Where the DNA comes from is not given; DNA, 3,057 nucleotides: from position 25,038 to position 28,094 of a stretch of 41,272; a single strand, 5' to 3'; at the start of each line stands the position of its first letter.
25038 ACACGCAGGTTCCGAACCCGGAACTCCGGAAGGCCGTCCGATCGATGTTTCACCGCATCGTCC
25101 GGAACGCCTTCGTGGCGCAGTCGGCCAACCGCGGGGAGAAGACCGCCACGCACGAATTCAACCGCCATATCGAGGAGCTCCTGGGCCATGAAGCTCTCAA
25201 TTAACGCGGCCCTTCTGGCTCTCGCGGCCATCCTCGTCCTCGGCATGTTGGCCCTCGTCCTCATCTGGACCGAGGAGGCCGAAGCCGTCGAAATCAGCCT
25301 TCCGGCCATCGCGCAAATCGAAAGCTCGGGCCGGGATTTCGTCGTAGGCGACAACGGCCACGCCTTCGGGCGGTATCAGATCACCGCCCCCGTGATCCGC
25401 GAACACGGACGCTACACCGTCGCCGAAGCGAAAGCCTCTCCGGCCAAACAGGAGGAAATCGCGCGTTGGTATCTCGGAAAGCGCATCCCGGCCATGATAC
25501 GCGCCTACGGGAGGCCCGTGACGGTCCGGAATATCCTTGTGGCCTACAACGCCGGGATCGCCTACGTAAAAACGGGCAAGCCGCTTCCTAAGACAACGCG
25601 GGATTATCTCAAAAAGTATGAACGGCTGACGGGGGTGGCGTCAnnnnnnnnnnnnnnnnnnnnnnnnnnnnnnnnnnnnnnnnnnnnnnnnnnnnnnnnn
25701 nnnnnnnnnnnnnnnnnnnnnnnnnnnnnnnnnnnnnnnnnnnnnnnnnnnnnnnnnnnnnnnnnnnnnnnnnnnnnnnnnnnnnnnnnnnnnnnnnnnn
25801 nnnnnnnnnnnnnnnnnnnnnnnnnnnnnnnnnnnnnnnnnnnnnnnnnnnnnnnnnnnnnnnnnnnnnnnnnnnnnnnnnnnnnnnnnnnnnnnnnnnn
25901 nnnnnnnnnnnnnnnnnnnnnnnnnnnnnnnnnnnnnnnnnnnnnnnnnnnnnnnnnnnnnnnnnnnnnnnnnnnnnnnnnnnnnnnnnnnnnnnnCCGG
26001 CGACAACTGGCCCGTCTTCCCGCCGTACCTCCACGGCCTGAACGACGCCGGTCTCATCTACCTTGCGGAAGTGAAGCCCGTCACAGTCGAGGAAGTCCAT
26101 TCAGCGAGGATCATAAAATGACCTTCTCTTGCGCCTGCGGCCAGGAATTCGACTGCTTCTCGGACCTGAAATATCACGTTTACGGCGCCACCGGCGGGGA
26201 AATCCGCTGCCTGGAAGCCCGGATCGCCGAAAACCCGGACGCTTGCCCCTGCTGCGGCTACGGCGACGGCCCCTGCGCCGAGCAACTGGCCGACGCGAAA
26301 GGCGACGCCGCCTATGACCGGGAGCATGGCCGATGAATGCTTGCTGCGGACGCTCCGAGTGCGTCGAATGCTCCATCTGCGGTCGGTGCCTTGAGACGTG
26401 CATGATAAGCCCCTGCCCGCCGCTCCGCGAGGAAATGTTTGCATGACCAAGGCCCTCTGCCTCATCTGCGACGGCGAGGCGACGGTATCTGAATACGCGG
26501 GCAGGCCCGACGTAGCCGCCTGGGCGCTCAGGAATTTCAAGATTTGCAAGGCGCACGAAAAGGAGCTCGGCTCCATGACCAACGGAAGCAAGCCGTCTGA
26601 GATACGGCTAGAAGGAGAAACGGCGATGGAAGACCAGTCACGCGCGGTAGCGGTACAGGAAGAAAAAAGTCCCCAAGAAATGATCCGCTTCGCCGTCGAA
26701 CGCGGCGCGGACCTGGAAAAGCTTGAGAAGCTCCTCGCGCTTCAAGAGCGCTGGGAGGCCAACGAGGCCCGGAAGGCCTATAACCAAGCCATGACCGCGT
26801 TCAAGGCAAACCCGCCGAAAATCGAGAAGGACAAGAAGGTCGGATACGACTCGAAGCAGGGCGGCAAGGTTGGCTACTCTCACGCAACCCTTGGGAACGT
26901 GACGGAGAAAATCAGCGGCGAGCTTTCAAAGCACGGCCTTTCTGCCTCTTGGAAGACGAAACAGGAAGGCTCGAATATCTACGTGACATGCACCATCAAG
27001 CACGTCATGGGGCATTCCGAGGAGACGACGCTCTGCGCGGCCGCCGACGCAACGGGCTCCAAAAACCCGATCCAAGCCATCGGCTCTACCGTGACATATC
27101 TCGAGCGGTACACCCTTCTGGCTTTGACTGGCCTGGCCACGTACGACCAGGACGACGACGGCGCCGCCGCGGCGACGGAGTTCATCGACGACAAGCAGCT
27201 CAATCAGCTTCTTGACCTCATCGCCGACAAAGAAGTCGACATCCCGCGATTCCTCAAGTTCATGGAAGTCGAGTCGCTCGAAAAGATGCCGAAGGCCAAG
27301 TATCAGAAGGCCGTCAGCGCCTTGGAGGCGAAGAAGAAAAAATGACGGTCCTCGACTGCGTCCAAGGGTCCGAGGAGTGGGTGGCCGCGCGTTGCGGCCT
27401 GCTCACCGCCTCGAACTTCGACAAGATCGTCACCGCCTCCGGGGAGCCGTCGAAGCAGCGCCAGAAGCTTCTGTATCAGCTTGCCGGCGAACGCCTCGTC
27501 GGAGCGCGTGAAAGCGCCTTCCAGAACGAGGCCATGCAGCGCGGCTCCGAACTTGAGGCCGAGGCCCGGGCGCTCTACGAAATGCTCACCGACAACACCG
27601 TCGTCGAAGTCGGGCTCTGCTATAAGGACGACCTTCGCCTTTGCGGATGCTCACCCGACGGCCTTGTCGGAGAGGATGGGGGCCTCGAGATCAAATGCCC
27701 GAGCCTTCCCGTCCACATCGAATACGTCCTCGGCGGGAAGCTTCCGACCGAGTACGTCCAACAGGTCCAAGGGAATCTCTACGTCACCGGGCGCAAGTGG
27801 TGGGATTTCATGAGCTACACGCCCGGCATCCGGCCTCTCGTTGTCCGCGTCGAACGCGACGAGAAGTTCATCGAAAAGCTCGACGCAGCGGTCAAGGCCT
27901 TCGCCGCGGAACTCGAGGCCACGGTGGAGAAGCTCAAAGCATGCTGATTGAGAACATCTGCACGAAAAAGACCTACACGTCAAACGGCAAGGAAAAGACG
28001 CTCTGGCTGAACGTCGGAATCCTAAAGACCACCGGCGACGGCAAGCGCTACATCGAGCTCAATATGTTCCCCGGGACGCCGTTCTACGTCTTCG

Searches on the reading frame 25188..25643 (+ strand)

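Call 14: search_protein_families(library=pfam, proteins=[window:25188-25643:+], max_evalue=0.01)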
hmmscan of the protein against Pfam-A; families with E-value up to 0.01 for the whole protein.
window:25188-25643:+ (152 aa): 1 family
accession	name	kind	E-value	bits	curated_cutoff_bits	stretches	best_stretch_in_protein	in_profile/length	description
PF01464.25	SLT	-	4e-05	23.6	21.3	1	35-130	14-104/117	Transglycosylase SLT domain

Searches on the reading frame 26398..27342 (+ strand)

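Call 14: search_protein_families(library=pfam, proteins=[window:26398-27342:+], max_evalue=0.01)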
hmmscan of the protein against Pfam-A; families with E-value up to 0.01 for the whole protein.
window:26398-27342:+ (315 aa): 1 family
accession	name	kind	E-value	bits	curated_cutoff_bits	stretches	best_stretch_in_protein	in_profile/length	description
PF04404.17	ERF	-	2.4e-17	63.8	25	1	130-259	3-130/153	ERF superfamily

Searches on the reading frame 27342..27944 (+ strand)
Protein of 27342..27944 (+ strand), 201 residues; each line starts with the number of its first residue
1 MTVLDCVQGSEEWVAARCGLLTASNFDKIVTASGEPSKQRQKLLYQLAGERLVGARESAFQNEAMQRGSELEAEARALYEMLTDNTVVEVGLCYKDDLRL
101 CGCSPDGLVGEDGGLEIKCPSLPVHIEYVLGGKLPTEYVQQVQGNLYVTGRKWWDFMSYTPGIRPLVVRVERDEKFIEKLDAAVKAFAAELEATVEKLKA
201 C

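Call 14: search_protein_families(library=pfam, proteins=[window:27342-27944:+], max_evalue=0.01)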
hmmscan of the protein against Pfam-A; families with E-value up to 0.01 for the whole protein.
window:27342-27944:+ (201 aa): 1 family
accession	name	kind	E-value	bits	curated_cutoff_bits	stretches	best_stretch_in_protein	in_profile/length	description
PF09588.16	YqaJ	-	4.5e-29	102.1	22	1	12-151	1-149/150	YqaJ-like viral recombinase domain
